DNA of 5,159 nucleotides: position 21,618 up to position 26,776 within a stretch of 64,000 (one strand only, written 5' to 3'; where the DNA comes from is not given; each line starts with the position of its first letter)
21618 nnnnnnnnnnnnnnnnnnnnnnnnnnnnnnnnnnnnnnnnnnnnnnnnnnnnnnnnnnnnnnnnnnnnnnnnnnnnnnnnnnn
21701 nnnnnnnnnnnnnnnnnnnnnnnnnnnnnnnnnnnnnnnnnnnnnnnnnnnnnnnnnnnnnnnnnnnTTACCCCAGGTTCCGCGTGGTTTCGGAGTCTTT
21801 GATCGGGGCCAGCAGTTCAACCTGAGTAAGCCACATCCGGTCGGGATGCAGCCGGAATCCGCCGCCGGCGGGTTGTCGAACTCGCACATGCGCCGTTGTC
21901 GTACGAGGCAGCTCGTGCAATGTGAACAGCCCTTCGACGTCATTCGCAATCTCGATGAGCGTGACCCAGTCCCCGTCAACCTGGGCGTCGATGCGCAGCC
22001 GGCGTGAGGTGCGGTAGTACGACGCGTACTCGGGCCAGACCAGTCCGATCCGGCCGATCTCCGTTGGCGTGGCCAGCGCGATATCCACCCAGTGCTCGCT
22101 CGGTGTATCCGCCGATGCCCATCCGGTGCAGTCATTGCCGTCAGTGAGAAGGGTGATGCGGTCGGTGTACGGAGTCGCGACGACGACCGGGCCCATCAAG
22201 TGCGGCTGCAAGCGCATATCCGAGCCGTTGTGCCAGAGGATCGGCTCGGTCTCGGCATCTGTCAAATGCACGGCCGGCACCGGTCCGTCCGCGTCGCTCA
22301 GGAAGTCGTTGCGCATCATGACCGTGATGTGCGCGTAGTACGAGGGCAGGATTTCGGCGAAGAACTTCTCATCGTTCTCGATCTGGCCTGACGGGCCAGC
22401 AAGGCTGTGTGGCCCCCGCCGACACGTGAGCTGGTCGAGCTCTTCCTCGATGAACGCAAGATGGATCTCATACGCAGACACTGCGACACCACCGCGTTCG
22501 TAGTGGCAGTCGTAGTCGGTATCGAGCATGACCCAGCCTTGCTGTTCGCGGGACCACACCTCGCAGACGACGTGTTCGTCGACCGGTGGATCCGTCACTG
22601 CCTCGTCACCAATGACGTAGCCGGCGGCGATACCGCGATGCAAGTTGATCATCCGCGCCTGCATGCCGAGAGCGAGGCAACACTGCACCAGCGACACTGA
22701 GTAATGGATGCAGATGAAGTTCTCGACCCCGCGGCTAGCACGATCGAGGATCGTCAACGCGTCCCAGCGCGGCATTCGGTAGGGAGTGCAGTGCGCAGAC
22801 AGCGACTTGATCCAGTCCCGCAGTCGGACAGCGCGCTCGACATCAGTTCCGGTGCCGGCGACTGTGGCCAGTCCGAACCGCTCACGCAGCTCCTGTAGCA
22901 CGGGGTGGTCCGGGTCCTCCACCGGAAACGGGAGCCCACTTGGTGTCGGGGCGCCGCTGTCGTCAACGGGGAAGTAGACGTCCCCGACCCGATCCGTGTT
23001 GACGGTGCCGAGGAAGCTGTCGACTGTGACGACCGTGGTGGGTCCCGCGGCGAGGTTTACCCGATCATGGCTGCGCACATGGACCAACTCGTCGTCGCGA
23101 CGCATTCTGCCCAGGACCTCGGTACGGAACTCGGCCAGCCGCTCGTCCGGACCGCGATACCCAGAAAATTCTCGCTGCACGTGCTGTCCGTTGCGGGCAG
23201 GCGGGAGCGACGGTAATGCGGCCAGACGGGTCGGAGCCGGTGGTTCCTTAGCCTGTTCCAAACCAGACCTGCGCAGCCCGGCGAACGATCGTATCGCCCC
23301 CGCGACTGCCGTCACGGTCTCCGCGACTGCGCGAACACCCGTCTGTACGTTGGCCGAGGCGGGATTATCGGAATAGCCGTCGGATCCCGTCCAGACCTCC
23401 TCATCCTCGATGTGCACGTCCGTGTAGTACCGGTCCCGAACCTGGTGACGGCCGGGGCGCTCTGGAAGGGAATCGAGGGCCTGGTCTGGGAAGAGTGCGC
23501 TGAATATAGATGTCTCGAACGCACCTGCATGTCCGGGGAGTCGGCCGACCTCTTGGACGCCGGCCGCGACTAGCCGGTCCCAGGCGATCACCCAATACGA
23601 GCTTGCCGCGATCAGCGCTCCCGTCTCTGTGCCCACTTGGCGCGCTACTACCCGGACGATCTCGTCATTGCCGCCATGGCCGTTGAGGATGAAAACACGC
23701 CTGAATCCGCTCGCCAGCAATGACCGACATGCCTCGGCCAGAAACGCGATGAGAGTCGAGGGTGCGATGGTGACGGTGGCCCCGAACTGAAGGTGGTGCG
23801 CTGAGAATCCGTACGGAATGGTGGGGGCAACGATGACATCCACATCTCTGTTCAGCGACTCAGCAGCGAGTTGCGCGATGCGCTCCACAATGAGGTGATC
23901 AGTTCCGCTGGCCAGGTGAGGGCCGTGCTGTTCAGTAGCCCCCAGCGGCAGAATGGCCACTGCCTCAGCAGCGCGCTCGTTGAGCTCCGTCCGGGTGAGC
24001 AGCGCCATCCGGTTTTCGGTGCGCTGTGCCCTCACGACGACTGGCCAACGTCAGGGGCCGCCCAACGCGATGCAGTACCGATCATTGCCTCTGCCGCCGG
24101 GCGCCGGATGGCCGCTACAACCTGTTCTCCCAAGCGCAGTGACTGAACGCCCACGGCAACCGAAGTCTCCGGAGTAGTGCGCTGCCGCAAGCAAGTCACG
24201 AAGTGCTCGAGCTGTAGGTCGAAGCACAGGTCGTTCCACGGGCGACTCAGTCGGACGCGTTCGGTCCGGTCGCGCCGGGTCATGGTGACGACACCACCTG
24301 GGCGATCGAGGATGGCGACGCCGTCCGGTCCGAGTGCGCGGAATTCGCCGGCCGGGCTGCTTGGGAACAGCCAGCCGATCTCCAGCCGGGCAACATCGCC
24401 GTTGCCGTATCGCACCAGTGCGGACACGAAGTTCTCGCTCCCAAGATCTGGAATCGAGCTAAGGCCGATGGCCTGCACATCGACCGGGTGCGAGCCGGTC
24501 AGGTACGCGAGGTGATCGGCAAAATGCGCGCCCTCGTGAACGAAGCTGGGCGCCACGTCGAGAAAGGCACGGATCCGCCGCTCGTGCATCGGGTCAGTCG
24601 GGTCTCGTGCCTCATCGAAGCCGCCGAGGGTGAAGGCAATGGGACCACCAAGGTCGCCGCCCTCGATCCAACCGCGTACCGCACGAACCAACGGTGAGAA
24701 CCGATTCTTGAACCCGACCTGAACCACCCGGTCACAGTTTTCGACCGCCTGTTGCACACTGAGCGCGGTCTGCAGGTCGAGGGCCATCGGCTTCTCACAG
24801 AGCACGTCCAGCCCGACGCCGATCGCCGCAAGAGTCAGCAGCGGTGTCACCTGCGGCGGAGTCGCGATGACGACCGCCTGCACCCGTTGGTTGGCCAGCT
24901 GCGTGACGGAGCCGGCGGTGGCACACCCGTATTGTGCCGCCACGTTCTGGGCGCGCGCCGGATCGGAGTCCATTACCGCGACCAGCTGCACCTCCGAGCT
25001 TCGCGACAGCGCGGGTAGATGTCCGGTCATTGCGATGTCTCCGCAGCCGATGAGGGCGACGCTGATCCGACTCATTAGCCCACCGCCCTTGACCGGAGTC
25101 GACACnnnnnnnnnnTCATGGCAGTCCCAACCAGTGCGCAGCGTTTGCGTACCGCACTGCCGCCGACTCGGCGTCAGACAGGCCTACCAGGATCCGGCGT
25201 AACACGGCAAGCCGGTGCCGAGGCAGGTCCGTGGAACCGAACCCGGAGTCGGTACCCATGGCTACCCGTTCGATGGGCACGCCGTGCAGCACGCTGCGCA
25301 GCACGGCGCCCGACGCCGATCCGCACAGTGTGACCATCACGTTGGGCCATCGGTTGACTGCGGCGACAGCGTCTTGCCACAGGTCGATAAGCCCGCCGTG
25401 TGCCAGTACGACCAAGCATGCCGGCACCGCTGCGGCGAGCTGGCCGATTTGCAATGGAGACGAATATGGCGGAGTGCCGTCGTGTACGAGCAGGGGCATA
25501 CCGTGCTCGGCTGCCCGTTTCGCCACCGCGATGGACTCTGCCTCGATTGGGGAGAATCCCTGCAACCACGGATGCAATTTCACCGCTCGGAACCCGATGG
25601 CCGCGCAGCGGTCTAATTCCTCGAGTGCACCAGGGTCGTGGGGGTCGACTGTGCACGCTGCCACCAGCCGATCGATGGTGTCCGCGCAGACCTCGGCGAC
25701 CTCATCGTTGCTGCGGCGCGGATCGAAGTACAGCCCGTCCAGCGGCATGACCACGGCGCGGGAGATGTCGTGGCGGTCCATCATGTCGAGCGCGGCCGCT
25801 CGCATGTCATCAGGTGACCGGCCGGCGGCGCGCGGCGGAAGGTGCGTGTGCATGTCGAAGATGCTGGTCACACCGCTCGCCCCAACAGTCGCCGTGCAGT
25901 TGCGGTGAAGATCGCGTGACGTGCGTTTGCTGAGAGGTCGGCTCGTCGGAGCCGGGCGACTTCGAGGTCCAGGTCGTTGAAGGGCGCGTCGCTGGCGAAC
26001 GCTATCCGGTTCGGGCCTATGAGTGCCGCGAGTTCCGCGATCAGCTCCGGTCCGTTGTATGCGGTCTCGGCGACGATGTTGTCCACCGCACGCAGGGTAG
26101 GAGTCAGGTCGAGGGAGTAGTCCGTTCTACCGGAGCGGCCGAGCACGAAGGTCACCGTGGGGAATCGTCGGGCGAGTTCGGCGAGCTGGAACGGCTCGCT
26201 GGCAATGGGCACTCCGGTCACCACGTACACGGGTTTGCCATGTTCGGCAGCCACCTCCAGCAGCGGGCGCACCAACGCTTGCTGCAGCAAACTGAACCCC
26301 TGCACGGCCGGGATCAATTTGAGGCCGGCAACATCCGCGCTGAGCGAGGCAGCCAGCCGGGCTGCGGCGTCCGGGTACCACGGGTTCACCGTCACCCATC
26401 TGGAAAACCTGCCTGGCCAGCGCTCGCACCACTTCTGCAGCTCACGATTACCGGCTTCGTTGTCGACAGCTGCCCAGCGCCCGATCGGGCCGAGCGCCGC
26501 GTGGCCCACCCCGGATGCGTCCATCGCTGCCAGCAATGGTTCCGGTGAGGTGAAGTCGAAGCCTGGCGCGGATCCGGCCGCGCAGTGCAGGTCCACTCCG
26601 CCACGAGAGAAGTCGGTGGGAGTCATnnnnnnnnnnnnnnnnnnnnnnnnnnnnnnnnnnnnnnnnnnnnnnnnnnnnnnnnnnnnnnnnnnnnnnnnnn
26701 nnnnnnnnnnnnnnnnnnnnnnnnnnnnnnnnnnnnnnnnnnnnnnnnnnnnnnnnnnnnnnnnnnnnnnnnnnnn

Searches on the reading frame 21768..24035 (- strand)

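Call 31: search_protein_families(library=pfam, proteins=[window:21768-24035:-])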
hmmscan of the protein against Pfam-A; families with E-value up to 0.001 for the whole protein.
window:21768-24035:- (755 aa): 4 families
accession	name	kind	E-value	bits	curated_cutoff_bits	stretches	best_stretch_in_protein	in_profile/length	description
PF02633.19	Creatininase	-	8.9e-54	182.9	31.3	1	13-247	3-237/238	Creatinine amidohydrolase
PF00754.31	F5_F8_type_C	-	1.2e-06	29.1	28.2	1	629-723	16-114/127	F5/8 type C domain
PF22633.2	F5_F8_type_C_2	-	5.8e-06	27.3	27.8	1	631-719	3-91/91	NedA-like, galactose-binding domain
PF01841.26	Transglut_core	-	1.1e-05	26.1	23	1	391-505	7-107/108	Transglutaminase-like superfamily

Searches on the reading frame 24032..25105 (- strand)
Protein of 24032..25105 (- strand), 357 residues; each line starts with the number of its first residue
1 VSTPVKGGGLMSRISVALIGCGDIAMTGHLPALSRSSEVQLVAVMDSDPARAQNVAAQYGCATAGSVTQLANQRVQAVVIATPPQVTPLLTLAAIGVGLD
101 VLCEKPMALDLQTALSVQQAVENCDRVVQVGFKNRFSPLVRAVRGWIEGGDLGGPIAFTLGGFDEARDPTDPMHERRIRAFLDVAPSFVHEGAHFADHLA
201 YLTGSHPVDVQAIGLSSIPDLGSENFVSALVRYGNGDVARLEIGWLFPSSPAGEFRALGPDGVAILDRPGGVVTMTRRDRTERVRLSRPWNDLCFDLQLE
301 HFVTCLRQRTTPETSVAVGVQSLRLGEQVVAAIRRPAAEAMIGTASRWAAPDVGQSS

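Call 31: search_protein_families(library=pfam, proteins=[window:24032-25105:-])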
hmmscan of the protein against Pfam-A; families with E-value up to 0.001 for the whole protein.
window:24032-25105:- (357 aa): 3 families
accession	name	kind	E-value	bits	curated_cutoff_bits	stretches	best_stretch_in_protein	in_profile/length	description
PF01408.29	GFO_IDH_MocA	-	6.4e-23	82.2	24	1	14-132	1-120/120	Oxidoreductase family, NAD-binding Rossmann fold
PF22725.1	GFO_IDH_MocA_C3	-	8e-09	36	27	1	140-263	1-122/124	GFO/IDH/MocA C-terminal domain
PF02894.22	GFO_IDH_MocA_C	-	3.5e-05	24.2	22.9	1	187-333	42-210/218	Oxidoreductase family, C-terminal alpha/beta domain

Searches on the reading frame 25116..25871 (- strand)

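Call 31: search_protein_families(library=pfam, proteins=[window:25116-25871:-])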
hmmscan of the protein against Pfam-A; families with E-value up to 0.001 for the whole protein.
window:25116-25871:- (251 aa): 1 family
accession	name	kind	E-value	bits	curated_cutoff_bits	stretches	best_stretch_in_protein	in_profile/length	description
PF04909.20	Amidohydro_2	-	5.9e-25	89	26.4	1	6-250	2-289/289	Amidohydrolase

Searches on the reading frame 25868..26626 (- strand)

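Call 31: search_protein_families(library=pfam, proteins=[window:25868-26626:-])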
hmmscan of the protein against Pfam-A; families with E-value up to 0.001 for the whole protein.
window:25868-26626:- (252 aa): 1 family
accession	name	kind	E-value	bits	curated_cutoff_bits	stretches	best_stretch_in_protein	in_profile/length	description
PF04909.20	Amidohydro_2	-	9.3e-29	101.5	26.4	1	27-250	39-289/289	Amidohydrolase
